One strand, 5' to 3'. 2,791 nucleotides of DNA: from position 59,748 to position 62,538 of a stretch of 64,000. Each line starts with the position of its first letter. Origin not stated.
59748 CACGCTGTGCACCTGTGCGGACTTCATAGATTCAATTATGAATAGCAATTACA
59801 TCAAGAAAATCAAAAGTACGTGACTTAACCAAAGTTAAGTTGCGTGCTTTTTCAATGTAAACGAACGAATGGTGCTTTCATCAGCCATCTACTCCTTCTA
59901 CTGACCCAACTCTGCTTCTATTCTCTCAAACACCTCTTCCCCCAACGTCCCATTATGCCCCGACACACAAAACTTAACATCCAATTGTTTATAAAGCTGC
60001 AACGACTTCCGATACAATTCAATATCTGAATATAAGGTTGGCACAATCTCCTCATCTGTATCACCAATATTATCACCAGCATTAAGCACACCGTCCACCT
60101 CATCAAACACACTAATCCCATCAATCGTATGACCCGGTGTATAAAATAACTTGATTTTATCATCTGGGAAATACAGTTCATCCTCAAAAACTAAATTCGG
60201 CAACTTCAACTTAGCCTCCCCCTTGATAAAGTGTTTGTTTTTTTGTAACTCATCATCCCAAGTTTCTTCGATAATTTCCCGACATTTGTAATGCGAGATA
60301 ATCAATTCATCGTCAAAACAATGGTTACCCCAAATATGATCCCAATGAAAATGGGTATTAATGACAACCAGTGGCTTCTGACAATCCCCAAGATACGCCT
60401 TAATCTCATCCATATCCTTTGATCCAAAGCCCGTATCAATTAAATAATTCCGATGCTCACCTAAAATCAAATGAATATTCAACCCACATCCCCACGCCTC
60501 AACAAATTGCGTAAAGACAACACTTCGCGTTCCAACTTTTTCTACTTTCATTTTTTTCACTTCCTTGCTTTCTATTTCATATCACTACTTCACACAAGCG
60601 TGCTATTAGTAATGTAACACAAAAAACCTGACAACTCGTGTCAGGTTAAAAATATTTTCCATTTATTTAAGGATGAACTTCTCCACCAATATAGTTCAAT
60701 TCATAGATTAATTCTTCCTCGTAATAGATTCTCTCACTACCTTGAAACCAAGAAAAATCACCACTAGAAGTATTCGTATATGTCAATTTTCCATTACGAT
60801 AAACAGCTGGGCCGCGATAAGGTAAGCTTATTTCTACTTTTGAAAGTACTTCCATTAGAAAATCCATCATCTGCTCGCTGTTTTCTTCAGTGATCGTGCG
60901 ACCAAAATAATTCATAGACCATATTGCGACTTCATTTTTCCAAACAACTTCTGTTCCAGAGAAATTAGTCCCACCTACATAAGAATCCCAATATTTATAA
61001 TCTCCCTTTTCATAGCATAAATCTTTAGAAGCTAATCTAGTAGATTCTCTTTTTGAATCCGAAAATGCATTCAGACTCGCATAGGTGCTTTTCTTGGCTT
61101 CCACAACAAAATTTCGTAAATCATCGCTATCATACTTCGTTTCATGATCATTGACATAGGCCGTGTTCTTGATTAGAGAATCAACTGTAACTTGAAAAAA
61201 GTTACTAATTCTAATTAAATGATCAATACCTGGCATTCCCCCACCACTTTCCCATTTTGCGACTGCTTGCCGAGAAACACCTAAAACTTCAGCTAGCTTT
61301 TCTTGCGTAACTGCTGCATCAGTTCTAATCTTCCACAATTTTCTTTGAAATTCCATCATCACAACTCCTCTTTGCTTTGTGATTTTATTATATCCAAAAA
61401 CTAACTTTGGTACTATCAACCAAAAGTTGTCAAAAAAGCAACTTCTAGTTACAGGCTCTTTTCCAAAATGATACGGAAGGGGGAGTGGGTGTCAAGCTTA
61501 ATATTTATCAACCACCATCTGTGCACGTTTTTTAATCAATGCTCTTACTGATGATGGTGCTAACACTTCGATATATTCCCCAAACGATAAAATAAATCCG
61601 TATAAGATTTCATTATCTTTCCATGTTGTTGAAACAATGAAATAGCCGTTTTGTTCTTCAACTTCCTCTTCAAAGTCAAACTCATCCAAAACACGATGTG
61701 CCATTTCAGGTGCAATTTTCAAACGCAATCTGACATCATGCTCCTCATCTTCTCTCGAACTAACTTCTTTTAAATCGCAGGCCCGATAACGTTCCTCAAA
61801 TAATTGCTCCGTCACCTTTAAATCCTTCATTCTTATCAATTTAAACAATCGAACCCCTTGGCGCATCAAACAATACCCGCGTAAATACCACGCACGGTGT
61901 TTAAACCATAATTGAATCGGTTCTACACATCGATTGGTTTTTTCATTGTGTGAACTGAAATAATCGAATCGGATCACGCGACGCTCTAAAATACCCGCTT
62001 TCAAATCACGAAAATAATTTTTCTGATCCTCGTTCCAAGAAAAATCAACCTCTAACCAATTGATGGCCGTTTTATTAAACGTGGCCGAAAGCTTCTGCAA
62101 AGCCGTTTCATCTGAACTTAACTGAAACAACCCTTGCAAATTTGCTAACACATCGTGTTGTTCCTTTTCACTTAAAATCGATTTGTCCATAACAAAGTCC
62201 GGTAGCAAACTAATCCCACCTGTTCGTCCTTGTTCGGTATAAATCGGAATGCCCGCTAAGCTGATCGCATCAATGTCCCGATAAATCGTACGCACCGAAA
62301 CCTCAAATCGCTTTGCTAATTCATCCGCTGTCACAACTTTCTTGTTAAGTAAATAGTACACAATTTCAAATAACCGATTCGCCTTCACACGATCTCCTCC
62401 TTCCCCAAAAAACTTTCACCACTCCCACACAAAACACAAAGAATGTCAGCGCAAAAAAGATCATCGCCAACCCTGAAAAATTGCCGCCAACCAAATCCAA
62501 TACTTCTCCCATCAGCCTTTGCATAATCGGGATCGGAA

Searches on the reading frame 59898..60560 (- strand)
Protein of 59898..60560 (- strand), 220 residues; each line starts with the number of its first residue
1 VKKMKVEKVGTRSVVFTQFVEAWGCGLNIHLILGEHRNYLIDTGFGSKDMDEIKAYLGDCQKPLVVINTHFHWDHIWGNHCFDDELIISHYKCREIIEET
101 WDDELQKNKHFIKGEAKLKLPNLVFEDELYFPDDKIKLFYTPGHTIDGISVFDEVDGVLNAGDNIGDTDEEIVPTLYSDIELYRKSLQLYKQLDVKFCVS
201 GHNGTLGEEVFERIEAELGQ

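Call 68: search_protein_families(library=pfam, proteins=[window:59898-60560:-], max_evalue=0.01)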
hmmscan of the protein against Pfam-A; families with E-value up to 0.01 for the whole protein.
window:59898-60560:- (220 aa): 1 family
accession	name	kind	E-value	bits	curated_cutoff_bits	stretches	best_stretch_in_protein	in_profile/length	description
PF00753.33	Lactamase_B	-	7.1e-25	88.5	22.7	1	26-202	5-196/196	Metallo-beta-lactamase superfamily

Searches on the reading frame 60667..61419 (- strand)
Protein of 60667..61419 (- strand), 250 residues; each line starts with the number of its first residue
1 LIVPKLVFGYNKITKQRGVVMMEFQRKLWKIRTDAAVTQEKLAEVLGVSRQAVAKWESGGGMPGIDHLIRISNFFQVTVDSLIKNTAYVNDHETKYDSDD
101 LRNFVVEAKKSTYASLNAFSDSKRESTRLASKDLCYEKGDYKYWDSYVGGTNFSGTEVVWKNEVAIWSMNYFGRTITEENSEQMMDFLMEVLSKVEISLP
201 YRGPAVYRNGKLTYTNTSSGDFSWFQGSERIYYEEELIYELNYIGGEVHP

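Call 80: search_protein_families(library=pfam, proteins=[window:60667-61419:-], max_evalue=0.0001)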
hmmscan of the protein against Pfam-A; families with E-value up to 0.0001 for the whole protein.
window:60667-61419:- (250 aa): 4 families
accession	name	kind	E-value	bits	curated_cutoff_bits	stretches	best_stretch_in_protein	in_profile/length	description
PF18931.5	DUF5680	-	1.7e-31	109.1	25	1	145-248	1-104/104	Domain of unknown function (DUF5680)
PF01381.28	HTH_3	-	4.6e-13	49.4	23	1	32-81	5-54/55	Helix-turn-helix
PF12844.13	HTH_19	-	2.2e-05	24.7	30.2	1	28-85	4-61/64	Helix-turn-helix domain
PF13560.12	HTH_31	-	2.8e-05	24.7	27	1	31-80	9-59/64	Helix-turn-helix domain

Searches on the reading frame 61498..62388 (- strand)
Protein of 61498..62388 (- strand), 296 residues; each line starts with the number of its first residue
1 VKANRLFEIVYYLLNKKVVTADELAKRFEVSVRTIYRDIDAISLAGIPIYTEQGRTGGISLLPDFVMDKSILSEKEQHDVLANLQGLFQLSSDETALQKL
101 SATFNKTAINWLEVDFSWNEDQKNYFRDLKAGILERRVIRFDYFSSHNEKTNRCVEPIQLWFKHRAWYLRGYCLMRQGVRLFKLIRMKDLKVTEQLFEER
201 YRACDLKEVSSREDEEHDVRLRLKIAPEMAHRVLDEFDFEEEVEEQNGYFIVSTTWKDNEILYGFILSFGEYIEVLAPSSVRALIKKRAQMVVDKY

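Call 80: search_protein_families(library=pfam, proteins=[window:61498-62388:-], max_evalue=0.0001)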
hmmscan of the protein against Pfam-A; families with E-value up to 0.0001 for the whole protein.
window:61498-62388:- (296 aa): 5 families
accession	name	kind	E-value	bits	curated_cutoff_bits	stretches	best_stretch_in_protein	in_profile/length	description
PF13280.12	WYL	-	9.4e-21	74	21.8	1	125-192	2-70/70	WYL domain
PF08279.18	HTH_11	-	5.3e-16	58.7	25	1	5-58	1-53/55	HTH domain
PF25583.1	WCX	-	1.6e-14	54.4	23.9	1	218-290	2-73/76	WCX domain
PF19187.6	HTH_PafC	-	1.7e-06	28.3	32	1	4-52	4-52/115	PafC helix-turn-helix domain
PF08220.18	HTH_DeoR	-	1.8e-05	24.9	21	1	5-47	1-43/57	DeoR-like helix-turn-helix domain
